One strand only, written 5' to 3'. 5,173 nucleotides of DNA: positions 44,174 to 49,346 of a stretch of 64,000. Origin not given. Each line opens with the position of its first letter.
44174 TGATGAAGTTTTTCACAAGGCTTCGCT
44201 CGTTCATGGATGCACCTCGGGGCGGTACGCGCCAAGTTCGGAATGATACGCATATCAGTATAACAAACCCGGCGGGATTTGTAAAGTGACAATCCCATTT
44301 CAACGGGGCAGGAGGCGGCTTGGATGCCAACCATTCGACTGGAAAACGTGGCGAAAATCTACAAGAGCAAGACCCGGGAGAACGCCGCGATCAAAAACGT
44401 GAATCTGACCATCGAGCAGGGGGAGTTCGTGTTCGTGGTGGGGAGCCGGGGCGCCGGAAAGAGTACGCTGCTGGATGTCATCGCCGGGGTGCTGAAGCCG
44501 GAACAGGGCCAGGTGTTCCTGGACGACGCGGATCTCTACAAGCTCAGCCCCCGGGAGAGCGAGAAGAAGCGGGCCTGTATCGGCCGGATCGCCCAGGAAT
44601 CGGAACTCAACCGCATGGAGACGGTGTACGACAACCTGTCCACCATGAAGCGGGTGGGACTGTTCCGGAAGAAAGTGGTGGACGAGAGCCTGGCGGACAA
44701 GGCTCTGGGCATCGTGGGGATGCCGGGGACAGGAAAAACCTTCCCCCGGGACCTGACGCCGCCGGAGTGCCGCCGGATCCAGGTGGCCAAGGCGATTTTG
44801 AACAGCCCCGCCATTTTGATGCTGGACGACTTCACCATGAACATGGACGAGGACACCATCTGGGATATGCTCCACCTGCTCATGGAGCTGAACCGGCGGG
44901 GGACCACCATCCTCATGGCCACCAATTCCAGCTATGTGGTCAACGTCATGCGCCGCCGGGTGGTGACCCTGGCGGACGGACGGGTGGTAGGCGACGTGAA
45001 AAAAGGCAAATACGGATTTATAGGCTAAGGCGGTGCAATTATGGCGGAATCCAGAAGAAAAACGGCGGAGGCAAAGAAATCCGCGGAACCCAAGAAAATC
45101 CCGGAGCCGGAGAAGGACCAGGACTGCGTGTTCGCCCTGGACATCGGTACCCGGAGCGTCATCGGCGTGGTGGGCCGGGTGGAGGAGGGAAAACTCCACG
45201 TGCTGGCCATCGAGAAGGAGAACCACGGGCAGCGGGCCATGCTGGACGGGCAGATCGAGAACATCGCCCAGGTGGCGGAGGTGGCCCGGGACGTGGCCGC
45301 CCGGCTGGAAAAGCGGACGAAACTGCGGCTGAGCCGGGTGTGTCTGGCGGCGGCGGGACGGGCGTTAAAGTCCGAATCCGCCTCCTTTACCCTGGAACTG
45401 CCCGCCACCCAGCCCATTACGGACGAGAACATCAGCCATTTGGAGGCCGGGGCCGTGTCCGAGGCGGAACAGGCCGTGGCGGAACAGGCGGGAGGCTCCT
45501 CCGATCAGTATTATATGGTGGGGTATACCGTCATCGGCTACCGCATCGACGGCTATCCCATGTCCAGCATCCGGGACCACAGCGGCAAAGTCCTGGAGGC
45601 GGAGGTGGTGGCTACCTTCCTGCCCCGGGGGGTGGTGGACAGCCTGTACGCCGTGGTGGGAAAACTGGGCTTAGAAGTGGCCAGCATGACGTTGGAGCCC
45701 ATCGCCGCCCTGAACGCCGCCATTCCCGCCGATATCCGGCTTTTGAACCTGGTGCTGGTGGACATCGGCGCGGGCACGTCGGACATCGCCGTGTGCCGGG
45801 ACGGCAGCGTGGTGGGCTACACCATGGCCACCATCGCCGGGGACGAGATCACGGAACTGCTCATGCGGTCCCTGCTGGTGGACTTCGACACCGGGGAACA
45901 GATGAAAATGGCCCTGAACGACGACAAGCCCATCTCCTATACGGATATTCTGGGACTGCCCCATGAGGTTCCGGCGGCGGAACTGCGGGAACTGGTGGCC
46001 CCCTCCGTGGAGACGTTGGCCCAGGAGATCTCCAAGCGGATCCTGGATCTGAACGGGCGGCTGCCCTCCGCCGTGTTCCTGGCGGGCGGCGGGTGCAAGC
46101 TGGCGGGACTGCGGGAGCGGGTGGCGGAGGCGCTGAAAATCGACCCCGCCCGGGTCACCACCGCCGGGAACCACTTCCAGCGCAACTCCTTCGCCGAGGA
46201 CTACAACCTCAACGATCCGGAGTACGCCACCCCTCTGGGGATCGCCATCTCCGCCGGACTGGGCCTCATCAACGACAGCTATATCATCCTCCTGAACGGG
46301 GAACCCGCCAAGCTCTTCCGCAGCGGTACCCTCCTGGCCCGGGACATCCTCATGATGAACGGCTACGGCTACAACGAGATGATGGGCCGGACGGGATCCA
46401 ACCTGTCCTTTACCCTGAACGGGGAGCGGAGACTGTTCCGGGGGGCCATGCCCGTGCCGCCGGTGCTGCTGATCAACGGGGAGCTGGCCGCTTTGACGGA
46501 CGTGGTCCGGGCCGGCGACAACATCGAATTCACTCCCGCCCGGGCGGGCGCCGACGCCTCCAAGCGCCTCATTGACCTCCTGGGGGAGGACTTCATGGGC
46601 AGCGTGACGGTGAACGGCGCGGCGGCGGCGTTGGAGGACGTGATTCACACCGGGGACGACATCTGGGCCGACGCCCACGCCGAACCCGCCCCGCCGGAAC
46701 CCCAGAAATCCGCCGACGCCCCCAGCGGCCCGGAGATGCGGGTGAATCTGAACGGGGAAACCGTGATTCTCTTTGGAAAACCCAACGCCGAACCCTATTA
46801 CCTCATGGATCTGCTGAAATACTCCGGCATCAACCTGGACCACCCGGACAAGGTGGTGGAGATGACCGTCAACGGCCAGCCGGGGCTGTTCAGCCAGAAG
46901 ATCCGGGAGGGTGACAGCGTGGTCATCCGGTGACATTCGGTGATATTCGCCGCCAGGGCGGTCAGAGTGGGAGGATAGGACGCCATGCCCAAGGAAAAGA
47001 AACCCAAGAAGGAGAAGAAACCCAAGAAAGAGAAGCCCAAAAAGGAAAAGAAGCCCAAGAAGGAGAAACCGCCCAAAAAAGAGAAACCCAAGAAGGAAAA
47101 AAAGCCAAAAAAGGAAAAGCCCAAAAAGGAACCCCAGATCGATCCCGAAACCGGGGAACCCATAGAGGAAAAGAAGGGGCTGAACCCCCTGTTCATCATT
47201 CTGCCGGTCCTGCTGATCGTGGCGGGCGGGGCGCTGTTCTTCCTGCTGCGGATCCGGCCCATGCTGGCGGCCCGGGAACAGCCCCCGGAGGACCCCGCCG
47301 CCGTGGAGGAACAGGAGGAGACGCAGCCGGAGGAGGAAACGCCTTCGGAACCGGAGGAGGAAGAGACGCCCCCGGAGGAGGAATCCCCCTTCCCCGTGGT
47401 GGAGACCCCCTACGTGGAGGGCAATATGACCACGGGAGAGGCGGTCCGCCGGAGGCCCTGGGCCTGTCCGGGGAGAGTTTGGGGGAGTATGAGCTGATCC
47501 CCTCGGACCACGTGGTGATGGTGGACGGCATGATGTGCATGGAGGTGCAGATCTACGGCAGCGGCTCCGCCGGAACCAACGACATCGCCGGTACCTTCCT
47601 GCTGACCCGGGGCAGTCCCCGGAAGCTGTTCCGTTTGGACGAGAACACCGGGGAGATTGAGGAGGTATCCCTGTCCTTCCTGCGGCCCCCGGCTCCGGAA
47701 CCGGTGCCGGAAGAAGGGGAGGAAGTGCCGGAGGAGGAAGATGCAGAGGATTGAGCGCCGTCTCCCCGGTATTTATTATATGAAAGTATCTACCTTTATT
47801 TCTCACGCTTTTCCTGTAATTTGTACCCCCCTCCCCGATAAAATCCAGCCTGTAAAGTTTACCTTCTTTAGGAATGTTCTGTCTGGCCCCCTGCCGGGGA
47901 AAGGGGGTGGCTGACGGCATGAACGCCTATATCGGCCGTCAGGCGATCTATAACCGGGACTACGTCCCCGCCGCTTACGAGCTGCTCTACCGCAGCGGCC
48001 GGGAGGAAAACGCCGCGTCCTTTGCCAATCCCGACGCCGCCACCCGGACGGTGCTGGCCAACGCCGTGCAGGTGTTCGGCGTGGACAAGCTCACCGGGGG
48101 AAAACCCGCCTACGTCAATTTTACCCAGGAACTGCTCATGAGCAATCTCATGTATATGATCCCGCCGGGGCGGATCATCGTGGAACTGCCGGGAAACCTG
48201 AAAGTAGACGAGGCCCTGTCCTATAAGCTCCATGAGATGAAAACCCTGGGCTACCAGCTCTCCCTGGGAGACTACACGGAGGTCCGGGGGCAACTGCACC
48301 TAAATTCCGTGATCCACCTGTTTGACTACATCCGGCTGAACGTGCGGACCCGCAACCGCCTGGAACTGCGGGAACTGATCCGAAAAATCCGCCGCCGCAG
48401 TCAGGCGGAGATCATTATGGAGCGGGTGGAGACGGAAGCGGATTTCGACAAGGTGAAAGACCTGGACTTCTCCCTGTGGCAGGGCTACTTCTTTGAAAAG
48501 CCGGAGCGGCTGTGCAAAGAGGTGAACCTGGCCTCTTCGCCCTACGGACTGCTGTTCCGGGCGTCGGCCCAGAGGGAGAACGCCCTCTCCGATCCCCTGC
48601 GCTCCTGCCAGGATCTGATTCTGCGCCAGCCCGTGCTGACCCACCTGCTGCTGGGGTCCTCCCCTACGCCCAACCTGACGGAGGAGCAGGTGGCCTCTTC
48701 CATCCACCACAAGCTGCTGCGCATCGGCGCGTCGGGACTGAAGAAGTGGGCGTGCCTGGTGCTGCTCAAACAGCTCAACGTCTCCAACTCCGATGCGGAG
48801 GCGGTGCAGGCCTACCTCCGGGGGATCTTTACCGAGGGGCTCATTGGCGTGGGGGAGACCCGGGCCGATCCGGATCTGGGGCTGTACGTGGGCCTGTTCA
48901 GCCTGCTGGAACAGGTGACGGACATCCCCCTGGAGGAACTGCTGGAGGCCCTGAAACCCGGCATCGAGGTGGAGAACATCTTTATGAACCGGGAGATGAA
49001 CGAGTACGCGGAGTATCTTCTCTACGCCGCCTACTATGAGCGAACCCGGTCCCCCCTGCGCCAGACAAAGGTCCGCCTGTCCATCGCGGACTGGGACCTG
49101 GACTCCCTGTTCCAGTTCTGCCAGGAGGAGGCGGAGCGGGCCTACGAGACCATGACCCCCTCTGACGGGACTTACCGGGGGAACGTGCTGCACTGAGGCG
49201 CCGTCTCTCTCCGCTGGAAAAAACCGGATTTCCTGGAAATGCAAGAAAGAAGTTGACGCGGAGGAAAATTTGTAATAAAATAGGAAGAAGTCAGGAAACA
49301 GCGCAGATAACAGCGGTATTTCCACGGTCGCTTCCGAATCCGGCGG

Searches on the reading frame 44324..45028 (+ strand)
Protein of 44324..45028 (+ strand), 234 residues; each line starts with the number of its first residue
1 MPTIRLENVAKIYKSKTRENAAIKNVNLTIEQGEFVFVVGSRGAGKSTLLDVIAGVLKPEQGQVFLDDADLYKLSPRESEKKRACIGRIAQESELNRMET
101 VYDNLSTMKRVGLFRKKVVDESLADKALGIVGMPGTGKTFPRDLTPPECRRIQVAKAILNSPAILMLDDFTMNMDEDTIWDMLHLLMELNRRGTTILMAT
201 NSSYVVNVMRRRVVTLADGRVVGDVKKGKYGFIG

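Call 27: search_protein_families(library=pfam, proteins=[window:44324-45028:+], max_evalue=0.01)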
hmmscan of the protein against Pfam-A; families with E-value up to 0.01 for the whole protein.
window:44324-45028:+ (234 aa): 17 families
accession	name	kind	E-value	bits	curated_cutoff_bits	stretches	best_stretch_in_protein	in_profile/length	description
PF00005.33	ABC_tran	-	1.2e-25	91.1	25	1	24-171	2-136/137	ABC transporter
PF13555.12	AAA_29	-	8.1e-08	32.3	27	1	27-61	16-50/61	P-loop containing region of AAA domain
PF06414.18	Zeta_toxin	-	7.3e-06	26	22.3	1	29-80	12-63/199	Zeta toxin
PF13191.12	AAA_16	-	9.2e-06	26.7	32.6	1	32-187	23-156/167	AAA ATPase domain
PF13604.12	AAA_30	-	8.7e-05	22.8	27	0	31-65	16-50/191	AAA domain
PF03193.22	RsgA_GTPase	-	0.00018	21.8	30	1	11-63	85-136/174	RsgA GTPase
PF02463.25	SMC_N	-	0.00021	21.2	40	0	33-58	24-49/220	RecF/RecN/SMC N terminal domain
PF20720.3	nSTAND3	-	0.0003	20.9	27.2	0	20-59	4-43/155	Novel STAND NTPase 3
PF13481.12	AAA_25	-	0.00039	20.6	27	0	24-50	24-50/195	AAA domain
PF01637.24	ATPase_2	-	0.00041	20.7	33.2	1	22-99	7-88/225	ATPase domain predominantly from Archaea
PF00931.28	NB-ARC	-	0.00051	19.8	23.5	0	31-53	16-38/248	NB-ARC domain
PF13173.12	AAA_14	-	0.00053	20.4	27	1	34-121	3-87/129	AAA domain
PF13245.12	AAA_19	-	0.0007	20.2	25.1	0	117-140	3-26/134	AAA domain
PF05970.20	PIF1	-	0.0011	19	25.9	1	26-64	13-53/223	PIF1-like helicase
PF25199.1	nSTAND_NTPase5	-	0.0025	18.1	34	0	29-70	37-79/145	Novel STAND NTPase 5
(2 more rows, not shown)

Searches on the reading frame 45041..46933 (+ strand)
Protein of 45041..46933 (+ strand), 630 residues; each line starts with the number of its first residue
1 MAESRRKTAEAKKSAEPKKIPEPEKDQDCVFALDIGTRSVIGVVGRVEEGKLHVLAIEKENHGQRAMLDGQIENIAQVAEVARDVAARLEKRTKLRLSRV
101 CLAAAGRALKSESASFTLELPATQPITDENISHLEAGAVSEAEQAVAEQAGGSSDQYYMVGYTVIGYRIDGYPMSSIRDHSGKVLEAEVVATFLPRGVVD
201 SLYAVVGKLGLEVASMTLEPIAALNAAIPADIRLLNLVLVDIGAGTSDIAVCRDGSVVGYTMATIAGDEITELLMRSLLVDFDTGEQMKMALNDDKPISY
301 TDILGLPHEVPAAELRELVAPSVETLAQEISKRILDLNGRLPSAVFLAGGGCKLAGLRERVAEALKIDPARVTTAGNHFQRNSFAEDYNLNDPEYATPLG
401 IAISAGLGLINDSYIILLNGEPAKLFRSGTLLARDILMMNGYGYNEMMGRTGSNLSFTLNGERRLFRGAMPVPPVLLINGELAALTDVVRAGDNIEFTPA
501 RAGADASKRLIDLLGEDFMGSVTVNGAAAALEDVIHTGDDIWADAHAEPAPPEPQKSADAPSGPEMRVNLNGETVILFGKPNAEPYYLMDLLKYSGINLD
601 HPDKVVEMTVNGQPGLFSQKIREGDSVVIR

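Call 27: search_protein_families(library=pfam, proteins=[window:45041-46933:+], max_evalue=0.01)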
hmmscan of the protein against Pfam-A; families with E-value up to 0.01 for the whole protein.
window:45041-46933:+ (630 aa): 6 families
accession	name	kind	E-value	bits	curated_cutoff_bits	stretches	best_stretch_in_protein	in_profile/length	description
PF14450.12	FtsA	-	4.1e-13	50.2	31.8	1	238-400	1-127/127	Cell division protein FtsA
PF11104.14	PilM_2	-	2.5e-11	43.6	27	1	212-403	156-337/340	Type IV pilus assembly protein PilM;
PF06723.19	MreB_Mbl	-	4.4e-08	32.8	27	1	221-368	132-300/327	MreB/Mbl protein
PF14451.12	Ub-Mut7C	-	0.00054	20.3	23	0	475-502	51-78/81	Mut7-C ubiquitin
PF08841.16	DDR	-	0.0043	16.6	24.6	1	208-290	106-189/328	Diol dehydratase reactivase ATPase-like domain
PF00022.25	Actin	-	0.0099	14.9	27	0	217-278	142-187/410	Actin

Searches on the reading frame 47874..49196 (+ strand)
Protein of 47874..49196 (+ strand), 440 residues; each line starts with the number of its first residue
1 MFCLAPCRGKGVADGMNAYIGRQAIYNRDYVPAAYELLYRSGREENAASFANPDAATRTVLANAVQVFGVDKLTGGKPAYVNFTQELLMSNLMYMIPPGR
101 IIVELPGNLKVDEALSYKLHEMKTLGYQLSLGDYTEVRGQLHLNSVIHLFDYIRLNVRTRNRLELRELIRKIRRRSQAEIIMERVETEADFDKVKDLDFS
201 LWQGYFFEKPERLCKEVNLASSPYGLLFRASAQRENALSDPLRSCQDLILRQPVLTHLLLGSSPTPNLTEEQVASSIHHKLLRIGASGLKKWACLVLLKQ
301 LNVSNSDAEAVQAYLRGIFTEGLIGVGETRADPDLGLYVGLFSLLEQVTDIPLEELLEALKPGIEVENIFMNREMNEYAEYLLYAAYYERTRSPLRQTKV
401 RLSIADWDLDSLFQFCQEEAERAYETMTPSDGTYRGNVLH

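Call 27: search_protein_families(library=pfam, proteins=[window:47874-49196:+], max_evalue=0.01)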
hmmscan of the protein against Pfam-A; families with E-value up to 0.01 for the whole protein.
window:47874-49196:+ (440 aa): 1 family
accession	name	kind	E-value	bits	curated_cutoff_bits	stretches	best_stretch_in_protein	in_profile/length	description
PF00563.25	EAL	-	3.1e-10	40.3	31.3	1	90-210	107-236/236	EAL domain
